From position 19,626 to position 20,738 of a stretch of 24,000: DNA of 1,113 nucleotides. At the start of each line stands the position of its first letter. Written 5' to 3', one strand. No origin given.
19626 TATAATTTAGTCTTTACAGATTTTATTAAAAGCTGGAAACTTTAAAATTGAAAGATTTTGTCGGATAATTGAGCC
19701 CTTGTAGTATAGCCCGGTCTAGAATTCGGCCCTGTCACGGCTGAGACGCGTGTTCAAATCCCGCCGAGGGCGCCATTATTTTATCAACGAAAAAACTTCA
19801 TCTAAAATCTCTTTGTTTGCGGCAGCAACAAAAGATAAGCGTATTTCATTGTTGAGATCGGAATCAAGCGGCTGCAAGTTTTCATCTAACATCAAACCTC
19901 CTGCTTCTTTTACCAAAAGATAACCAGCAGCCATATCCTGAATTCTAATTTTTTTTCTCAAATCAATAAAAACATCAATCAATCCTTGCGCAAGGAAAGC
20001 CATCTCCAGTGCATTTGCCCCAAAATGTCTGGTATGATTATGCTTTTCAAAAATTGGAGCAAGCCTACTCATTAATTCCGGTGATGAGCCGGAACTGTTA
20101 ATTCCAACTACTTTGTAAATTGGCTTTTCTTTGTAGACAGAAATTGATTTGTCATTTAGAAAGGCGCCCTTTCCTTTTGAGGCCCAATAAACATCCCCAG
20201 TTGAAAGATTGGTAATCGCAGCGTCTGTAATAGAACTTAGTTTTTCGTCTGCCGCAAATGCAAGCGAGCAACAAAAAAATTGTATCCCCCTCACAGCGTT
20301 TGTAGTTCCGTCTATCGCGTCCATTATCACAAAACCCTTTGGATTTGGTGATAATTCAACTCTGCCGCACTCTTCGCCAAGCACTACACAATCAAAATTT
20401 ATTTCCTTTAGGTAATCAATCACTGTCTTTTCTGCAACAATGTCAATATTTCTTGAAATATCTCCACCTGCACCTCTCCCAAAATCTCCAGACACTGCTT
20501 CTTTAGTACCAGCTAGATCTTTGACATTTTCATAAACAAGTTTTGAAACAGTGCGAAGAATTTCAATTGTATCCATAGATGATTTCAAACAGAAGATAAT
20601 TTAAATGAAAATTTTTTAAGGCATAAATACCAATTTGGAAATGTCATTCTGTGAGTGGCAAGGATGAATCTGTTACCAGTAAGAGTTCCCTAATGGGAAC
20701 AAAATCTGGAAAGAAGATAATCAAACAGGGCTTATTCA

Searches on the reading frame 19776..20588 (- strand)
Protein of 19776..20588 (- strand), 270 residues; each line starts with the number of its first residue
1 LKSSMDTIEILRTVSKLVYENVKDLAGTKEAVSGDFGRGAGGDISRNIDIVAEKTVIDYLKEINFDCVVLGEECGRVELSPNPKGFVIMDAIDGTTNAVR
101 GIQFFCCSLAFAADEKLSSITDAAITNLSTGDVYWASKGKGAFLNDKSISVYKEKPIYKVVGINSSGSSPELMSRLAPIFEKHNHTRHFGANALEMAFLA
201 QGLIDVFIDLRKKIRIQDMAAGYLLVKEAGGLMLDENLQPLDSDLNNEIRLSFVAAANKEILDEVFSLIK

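Call 6: search_protein_families(library=pfam, proteins=[window:19776-20588:-], max_evalue=0.1)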
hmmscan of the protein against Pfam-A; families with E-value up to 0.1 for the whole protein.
window:19776-20588:- (270 aa): 2 families
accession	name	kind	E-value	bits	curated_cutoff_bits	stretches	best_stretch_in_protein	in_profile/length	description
PF00459.30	Inositol_P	-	2e-30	106.7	27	1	34-243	34-245/271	Inositol monophosphatase family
PF00316.25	FBPase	-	0.044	13.8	34.8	1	38-97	54-116/191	Fructose-1-6-bisphosphatase, N-terminal domain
